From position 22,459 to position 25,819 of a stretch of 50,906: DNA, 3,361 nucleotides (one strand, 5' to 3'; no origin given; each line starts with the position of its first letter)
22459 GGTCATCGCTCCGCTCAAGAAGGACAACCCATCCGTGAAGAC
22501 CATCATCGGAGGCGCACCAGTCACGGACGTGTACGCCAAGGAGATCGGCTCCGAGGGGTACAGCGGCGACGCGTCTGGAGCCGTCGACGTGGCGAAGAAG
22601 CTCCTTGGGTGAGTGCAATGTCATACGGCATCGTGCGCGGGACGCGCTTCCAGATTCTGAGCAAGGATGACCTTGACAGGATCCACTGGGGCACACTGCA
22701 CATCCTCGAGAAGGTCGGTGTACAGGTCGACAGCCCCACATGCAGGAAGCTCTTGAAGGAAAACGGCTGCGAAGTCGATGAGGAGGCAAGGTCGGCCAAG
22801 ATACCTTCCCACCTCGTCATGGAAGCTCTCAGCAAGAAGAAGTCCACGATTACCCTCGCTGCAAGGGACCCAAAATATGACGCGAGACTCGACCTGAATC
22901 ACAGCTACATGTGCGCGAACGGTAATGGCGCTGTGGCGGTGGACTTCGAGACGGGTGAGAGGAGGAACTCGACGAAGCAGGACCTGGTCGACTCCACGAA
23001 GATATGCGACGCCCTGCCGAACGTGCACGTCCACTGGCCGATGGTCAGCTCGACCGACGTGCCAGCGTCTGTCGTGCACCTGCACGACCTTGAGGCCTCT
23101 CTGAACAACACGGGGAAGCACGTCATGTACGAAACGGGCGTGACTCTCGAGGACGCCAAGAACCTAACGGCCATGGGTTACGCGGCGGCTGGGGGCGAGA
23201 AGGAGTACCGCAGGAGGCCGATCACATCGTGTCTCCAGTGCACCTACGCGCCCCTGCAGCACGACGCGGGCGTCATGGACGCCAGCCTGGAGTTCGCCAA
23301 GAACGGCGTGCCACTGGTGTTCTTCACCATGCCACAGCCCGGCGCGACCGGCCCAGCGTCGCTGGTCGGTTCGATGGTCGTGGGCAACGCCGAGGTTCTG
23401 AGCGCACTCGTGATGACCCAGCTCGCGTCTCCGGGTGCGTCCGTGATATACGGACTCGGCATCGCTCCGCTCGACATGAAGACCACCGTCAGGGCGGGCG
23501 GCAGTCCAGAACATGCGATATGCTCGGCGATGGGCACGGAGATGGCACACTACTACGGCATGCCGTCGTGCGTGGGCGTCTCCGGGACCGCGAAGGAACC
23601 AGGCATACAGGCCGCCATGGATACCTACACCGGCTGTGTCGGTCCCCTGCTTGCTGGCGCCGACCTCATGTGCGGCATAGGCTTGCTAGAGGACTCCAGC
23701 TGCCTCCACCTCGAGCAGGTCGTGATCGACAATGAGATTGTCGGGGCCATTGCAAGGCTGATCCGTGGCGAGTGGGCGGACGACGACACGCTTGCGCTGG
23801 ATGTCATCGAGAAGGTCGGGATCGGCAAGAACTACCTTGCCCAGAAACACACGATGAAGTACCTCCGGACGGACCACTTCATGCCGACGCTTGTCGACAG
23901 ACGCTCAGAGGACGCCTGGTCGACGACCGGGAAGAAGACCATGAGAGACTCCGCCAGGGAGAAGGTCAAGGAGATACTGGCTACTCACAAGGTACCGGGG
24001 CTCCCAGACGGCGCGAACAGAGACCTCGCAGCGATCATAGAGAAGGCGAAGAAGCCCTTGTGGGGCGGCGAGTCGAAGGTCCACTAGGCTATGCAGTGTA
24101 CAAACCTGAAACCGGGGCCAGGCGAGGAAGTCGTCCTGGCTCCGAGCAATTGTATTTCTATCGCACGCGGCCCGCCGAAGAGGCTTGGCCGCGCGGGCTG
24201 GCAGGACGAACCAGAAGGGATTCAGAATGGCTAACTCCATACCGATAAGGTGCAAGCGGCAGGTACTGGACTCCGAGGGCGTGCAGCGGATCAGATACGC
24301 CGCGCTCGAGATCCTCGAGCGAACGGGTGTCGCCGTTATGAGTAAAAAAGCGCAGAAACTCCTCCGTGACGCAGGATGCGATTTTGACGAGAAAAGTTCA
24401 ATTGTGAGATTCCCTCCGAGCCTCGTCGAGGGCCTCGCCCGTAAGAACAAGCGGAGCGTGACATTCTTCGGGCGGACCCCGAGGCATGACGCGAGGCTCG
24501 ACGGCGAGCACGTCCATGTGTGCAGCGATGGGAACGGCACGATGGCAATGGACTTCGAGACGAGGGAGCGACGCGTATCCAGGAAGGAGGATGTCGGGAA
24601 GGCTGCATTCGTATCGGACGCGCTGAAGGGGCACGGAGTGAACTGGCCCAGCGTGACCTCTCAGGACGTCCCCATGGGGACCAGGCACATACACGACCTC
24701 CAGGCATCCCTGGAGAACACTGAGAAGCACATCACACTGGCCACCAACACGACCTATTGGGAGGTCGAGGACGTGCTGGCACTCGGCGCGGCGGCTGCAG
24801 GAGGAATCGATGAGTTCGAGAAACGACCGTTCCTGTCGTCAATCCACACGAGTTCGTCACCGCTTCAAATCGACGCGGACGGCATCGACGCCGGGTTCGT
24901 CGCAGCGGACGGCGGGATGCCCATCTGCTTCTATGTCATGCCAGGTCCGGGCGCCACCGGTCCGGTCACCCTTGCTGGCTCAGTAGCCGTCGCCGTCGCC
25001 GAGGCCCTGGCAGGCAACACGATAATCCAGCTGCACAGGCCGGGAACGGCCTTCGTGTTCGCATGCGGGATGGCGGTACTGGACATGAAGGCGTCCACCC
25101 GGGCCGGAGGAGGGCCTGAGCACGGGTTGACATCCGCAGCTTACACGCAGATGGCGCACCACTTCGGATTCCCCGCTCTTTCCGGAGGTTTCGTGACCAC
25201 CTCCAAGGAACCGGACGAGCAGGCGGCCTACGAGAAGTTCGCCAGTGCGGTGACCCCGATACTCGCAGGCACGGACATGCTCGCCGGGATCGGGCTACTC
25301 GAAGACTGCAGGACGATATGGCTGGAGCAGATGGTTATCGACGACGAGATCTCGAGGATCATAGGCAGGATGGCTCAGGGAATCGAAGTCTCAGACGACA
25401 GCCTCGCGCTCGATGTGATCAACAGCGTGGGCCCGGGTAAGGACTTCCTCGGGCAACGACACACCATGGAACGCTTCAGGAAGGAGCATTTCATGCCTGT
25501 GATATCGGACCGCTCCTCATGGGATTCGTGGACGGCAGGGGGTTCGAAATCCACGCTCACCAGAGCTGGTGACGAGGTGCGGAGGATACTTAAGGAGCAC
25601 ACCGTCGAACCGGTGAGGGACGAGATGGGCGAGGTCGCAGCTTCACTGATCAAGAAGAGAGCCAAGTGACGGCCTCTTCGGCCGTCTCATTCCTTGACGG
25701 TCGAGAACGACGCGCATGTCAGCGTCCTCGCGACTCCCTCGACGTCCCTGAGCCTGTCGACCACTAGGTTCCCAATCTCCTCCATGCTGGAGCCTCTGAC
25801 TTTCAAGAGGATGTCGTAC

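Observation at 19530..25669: Complete corrinoid methyl-transfer module: two pyrrolysine-free MttB-family enzymes, a corrinoid protein and a pterin-binding methyltransferase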

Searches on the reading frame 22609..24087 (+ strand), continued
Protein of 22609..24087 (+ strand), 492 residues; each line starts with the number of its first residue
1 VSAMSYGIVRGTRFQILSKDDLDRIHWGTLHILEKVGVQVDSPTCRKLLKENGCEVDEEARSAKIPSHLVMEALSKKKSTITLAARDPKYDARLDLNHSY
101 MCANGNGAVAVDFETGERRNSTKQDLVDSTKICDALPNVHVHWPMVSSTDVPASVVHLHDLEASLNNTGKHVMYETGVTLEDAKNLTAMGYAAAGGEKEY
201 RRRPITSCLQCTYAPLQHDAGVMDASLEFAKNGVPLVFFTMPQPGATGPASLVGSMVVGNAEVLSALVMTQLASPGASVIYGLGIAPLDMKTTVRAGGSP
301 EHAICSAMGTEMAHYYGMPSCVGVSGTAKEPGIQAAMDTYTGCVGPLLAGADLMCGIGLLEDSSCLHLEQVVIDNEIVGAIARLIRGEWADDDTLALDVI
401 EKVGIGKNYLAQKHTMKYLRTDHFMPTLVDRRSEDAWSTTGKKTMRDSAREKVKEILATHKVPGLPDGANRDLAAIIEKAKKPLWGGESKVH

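Call 46: search_protein_families(library=pfam, proteins=[L024:51-1307:+, L024:1205-2866:+, L024:4159-5226:-, L024:5627-6895:+, L024:6898-7812:+, L024:10930-12900:-, L024:12976-14133:-, L026:6577-7824:-, L026:5023-5883:+, L026:11418-12587:-])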
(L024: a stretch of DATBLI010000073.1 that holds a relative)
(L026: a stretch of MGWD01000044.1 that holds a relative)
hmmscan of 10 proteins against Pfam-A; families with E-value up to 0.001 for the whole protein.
L024:51-1307:+ (418 aa): 0 families

L024:1205-2866:+ (553 aa): 0 families

L024:4159-5226:- (355 aa): 1 family
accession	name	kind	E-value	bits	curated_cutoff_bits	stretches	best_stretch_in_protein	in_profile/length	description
PF01717.24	Meth_synt_2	-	1.6e-09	38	21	1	65-344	37-319/324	Cobalamin-independent synthase, Catalytic domain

L024:5627-6895:+ (422 aa): 1 family
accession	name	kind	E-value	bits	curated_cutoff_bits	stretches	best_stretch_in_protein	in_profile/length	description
PF02219.23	MTHFR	-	1.1e-41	143.5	24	1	92-386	2-286/287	Methylenetetrahydrofolate reductase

L024:6898-7812:+ (304 aa): 2 families
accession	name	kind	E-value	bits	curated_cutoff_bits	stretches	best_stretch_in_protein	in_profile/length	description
PF00809.28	Pterin_bind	-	6.2e-25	88.7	25.5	1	27-248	1-242/244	Pterin binding enzyme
PF03599.22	CdhD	-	5.7e-06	25.7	24.8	1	34-162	44-166/387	CO dehydrogenase/acetyl-CoA synthase delta subunit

L024:10930-12900:- (656 aa): 4 families
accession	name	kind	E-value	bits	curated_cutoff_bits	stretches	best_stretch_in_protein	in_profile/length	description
PF02702.23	KdpD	-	1.9e-97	325.2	26.1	1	25-232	2-209/210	Osmosensitive K+ channel His kinase sensor domain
PF13493.11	DUF4118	-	1.4e-27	96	28.4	1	401-507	1-107/107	Domain of unknown function (DUF4118)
PF13492.12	GAF_3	-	1.7e-10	41.8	27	1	535-644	10-129/129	GAF domain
PF13185.12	GAF_2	-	0.00015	22.4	28.6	1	571-643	66-136/136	GAF domain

L024:12976-14133:- (385 aa): 1 family
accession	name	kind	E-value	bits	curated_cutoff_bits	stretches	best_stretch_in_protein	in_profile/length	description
PF03814.21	KdpA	-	4.9e-154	514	22.6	1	1-383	185-548/548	Potassium-transporting ATPase A subunit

L026:6577-7824:- (415 aa): 4 families
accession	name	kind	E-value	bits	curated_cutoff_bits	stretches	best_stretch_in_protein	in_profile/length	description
PF00441.29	Acyl-CoA_dh_1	-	2.6e-31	109.3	22.4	1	260-407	1-149/150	Acyl-CoA dehydrogenase, C-terminal domain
PF02770.24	Acyl-CoA_dh_M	-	2.2e-13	50.6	33.3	1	157-249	2-95/97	Acyl-CoA dehydrogenase, middle domain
PF02771.21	Acyl-CoA_dh_N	-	5.2e-12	46.6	22.9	1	62-151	19-112/113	Acyl-CoA dehydrogenase, N-terminal domain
PF08028.16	Acyl-CoA_dh_2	-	5e-07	30.5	22.7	1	277-382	3-119/134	Acyl-CoA dehydrogenase, C-terminal domain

L026:5023-5883:+ (286 aa): 1 family
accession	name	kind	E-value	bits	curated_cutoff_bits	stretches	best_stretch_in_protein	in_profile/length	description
PF00248.27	Aldo_ket_red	-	4.2e-50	170.9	24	1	41-273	18-290/291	Aldo/keto reductase family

L026:11418-12587:- (389 aa): 1 family
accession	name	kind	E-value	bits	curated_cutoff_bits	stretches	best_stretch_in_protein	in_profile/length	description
PF13243.12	SQHop_cyclase_C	-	6.9e-07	29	26.1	0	138-226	186-284/319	Squalene-hopene cyclase C-terminal domain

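Call 62: search_protein_representatives(protein=window:22618-24087:+)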
Query: 489 residues. Proteins with E-value up to 0.001 (for the whole library): 7706; up to 1e-10: 4049; up to 1e-30: 1490. The best 150 are listed.
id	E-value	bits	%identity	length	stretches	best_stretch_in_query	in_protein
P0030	1.8e-258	874.6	77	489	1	1-489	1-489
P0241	9.1e-123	427.1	45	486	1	10-476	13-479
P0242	6.2e-107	374.9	42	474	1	14-480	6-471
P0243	1.6e-105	370.3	41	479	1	11-480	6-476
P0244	4.5e-104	365.5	41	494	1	7-481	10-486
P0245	5.0e-97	342.2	39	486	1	1-482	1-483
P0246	6.6e-96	338.6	40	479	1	11-479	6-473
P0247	3.6e-95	336.1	40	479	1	15-473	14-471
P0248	5.8e-93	328.8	38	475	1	10-477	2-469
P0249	6.6e-93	328.7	39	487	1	15-478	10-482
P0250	4.8e-91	322.5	38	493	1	11-480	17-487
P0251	8.8e-91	321.7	39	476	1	10-477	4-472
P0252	2.6e-90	320.1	36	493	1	13-483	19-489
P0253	4.0e-90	319.5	37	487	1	6-475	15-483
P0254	6.1e-90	318.9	36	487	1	14-473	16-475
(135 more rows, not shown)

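Call 64: find_encoding_contigs(protein=P0012, flank=4000, max_places=3)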
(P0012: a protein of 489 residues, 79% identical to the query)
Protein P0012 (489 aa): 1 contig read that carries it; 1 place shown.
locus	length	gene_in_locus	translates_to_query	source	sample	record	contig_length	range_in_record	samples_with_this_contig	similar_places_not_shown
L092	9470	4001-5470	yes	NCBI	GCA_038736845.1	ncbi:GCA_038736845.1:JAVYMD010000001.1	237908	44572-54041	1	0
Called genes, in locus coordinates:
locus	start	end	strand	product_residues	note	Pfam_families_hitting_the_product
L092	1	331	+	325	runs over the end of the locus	PF19300:BPD_transp_1_N, PF00528:BPD_transp_1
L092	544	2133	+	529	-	PF00801:PKD (weak), PF18911:PKD_4, PF22352:K319L-like_PKD (faint), PF12911:OppC_N, PF00528:BPD_transp_1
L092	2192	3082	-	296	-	PF00809:Pterin_bind, PF03599:CdhD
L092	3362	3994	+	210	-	PF02607:B12-binding_2, PF02310:B12-binding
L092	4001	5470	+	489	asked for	PF06253:MTTB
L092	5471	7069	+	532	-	PF06253:MTTB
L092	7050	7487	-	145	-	PF01978:TrmB (faint), PF13404:HTH_AsnC-type, PF13412:HTH_24, PF12840:HTH_20 (weak), PF01037:AsnC_trans_reg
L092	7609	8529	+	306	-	PF00152:tRNA-synt_2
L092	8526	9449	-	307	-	PF00288:GHMP_kinases_N, PF08544:GHMP_kinases_C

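Call 65: find_encoding_contigs(protein=P0044, flank=4000, max_places=4)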
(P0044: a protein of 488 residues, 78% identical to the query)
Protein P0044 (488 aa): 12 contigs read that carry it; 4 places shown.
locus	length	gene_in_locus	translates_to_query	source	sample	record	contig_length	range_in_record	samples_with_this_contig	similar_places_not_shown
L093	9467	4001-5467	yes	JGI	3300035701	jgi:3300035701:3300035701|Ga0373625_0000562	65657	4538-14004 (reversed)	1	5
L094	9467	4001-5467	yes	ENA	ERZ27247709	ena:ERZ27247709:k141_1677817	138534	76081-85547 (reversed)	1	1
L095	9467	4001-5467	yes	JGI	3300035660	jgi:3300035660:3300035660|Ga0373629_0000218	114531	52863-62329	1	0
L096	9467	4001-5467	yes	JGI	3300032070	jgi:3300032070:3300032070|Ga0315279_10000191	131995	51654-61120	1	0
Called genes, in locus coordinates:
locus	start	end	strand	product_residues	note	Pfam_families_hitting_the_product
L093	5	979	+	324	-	PF19300:BPD_transp_1_N, PF00528:BPD_transp_1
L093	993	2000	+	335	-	PF12911:OppC_N, PF00528:BPD_transp_1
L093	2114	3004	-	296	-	PF00809:Pterin_bind, PF03599:CdhD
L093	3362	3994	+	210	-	PF02607:B12-binding_2, PF02310:B12-binding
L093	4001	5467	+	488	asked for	PF06253:MTTB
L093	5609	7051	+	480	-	PF06253:MTTB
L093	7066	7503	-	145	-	PF01978:TrmB (weak), PF12840:HTH_20 (weak), PF13404:HTH_AsnC-type, PF13412:HTH_24, PF01037:AsnC_trans_reg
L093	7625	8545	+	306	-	PF00152:tRNA-synt_2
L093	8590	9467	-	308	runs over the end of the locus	PF00288:GHMP_kinases_N, PF08544:GHMP_kinases_C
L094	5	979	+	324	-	PF19300:BPD_transp_1_N, PF00528:BPD_transp_1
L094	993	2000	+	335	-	PF12911:OppC_N, PF00528:BPD_transp_1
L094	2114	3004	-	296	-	PF00809:Pterin_bind, PF03599:CdhD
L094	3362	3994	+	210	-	PF02607:B12-binding_2, PF02310:B12-binding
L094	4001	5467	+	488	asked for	PF06253:MTTB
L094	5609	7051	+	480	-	PF06253:MTTB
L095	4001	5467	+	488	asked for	PF06253:MTTB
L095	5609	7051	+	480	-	PF06253:MTTB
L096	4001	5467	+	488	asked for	PF06253:MTTB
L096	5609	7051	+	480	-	PF06253:MTTB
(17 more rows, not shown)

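Call 66: find_encoding_contigs(protein=P0074, flank=4000, max_places=4)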
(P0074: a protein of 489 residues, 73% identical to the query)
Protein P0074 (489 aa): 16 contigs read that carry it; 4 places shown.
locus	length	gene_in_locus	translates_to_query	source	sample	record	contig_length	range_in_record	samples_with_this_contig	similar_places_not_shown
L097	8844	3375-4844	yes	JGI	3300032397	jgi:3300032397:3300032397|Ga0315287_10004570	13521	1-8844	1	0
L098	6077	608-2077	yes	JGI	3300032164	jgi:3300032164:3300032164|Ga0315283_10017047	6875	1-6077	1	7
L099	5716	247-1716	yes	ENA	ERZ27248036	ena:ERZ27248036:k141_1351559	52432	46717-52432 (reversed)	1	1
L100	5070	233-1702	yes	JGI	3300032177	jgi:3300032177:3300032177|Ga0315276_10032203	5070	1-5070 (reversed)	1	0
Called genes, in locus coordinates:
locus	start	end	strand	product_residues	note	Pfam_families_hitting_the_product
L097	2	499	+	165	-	?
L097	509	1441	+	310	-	PF12911:OppC_N, PF00528:BPD_transp_1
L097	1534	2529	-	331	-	PF00809:Pterin_bind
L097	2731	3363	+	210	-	PF02607:B12-binding_2, PF02310:B12-binding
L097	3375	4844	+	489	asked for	PF06253:MTTB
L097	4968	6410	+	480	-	PF06253:MTTB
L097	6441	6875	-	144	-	PF13404:HTH_AsnC-type, PF13412:HTH_24, PF01037:AsnC_trans_reg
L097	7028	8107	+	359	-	PF00152:tRNA-synt_2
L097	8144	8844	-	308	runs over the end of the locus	PF00288:GHMP_kinases_N, PF08544:GHMP_kinases_C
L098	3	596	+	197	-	?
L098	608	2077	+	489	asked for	PF06253:MTTB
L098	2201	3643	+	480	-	PF06253:MTTB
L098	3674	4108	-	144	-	PF13404:HTH_AsnC-type, PF13412:HTH_24, PF01037:AsnC_trans_reg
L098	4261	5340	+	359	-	PF00152:tRNA-synt_2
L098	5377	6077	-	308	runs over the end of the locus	PF00288:GHMP_kinases_N, PF08544:GHMP_kinases_C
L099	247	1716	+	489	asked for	PF06253:MTTB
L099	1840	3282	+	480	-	PF06253:MTTB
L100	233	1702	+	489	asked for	PF06253:MTTB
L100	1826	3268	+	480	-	PF06253:MTTB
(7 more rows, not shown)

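Call 67: find_encoding_contigs(protein=P0088, flank=4000, max_places=3)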
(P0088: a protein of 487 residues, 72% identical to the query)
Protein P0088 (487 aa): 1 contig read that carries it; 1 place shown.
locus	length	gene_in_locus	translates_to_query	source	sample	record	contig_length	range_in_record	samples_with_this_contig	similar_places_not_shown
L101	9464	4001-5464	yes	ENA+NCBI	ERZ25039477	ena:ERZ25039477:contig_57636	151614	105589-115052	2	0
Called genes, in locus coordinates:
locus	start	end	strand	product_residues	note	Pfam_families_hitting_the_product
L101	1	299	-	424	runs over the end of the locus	PF07690:MFS_1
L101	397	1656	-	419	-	PF07690:MFS_1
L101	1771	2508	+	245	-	PF02607:B12-binding_2, PF02310:B12-binding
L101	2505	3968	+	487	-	PF06253:MTTB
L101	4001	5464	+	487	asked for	PF06253:MTTB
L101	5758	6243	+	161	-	-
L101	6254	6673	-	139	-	PF09406:DUF2004 (weak)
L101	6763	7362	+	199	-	PF00753:Lactamase_B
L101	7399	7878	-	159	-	PF10604:Polyketide_cyc2, PF08327:AHSA1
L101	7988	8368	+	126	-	PF00903:Glyoxalase, PF13669:Glyoxalase_4, PF18029:Glyoxalase_6 (weak)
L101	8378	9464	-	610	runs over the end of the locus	PF17297:PEPCK_N, PF01293:PEPCK_ATP (weak), PF00821:PEPCK_GTP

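Call 86: search_protein_families(library=ncbifam, proteins=[L024:4159-5226:-, L024:5627-6895:+, L024:6898-7812:+, L101:397-1656:-], max_evalue=0.001)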
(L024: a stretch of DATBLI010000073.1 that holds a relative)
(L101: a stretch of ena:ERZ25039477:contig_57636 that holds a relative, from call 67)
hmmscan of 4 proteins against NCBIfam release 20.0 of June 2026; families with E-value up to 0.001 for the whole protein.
L024:4159-5226:- (355 aa): 3 families
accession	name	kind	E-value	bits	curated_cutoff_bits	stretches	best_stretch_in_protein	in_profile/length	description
NF002119.0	PRK00957.1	equivalog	1.6e-37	129.3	258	1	56-344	26-298/306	methionine synthase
NF003317.0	PRK04326.1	equivalog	9.1e-15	54.6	406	1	61-346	41-318/340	methionine synthase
NF004712.0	PRK06052.1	subfamily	0.00076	18.7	387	0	296-347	286-337/344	methionine synthase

L024:5627-6895:+ (422 aa): 4 families
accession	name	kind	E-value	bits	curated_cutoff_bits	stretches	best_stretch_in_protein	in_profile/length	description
NF006396.0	PRK08645.1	equivalog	3.1e-66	223.8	453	1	90-372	312-587/611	bifunctional homocysteine S-methyltransferase/methylenetetrahydrofolate reductase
TIGR00676.1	fadh2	equivalog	2.6e-27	95.9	293.7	1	152-385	53-273/275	methylenetetrahydrofolate reductase [NAD(P)H]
TIGR00677.1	fadh2_euk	equivalog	3.7e-23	82.2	310.05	1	157-387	59-276/281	methylenetetrahydrofolate reductase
NF006950.0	PRK09432.1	equivalog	4.8e-11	42.4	382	1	158-388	83-292/296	methylenetetrahydrofolate reductase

L024:6898-7812:+ (304 aa): 5 families
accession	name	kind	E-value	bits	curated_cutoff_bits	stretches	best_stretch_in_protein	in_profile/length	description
NF005719.0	PRK07535.1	domain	2.1e-85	286.1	259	1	23-285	1-263/268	methyltetrahydrofolate:corrinoid/iron-sulfur protein methyltransferase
NF040758.1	CODH_ACS_meth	exception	1.8e-36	125.9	370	1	22-270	3-252/261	carbon monoxide dehydrogenase/acetyl-CoA synthase methytransferase subunit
TIGR02082.1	metH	equivalog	2.6e-36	124.7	1010.85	1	7-251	327-586/1182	methionine synthase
NF007024.0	PRK09490.1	equivalog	1.7e-25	89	1497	1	10-251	347-603/1234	methionine synthase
TIGR01496.1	DHPS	equivalog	0.00027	20.7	162.6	1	45-183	20-171/258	dihydropteroate synthase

L101:397-1656:- (419 aa): 9 families
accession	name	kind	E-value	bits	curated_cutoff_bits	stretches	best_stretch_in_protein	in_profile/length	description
TIGR00880.1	2_A_01_02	superfamily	4e-10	40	131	1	72-169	3-100/141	multidrug resistance protein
NF012174.0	tet_MFS_A_B_C_D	equivalog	9.1e-07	28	475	1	37-390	7-357/382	Tet(A)/Tet(B)/Tet(C) family tetracycline efflux MFS transporter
NF053517.1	HbztTptrPcaK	equivalog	2.1e-06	27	770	1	40-218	30-205/437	4-hydroxybenzoate transporter PcaK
NF052357.1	GlucTporGlcPStph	equivalog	4e-06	25.9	750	1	37-188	8-163/445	glucose transporter GlcP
NF012177.1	tet_MFS_42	exception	4.2e-06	26.3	850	1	68-172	37-140/411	tetracycline efflux MFS transporter Tet(42)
NF007498.0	PRK10091.1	equivalog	9.1e-06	24.8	499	0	273-404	236-368/390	MFS transporter AraJ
TIGR00893.1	2A0114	subfamily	5.1e-05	22.4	395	1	63-185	25-373/399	D-galactonate transporter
TIGR00895.1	2A0115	subfamily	0.00014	20.9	418.55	1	63-180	48-166/398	aromatic acid/H+ symport family MFS transporter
NF007372.0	PRK09874.1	equivalog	0.00054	19.2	571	1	67-162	258-353/408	multidrug efflux MFS transporter MdtG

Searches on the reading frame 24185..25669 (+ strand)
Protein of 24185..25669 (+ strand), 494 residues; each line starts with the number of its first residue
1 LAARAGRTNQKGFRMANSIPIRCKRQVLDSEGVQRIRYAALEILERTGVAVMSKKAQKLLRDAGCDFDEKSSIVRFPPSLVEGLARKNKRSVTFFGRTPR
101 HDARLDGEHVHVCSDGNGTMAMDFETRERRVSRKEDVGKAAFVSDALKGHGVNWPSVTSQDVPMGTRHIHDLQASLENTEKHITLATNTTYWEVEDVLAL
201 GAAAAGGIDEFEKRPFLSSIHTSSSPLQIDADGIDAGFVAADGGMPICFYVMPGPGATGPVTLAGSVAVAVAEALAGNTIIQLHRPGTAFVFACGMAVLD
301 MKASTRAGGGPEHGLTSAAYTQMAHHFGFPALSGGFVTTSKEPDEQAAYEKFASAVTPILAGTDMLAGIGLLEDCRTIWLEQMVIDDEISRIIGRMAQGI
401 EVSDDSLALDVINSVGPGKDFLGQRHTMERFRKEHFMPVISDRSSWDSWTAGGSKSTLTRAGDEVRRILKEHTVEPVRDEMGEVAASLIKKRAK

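Call 4: search_protein_families(library=ncbifam, proteins=[window:24185-25669:+])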
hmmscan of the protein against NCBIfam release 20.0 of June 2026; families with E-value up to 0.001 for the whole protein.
window:24185-25669:+ (494 aa): 1 family
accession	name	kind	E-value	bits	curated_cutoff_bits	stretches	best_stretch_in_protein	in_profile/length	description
TIGR02369.2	trimeth_pyl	equivalog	6.9e-124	413.9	525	1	26-491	4-467/469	[trimethylamine--corrinoid protein] Co-methyltransferase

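Call 8: search_protein_families(library=pfam, proteins=[window:24185-25669:+])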
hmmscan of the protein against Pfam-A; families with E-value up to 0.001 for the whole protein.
window:24185-25669:+ (494 aa): 1 family
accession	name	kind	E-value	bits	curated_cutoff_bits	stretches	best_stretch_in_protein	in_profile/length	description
PF06253.16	MTTB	-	2e-90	303.7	25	1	24-492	30-495/500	Trimethylamine methyltransferase (MTTB)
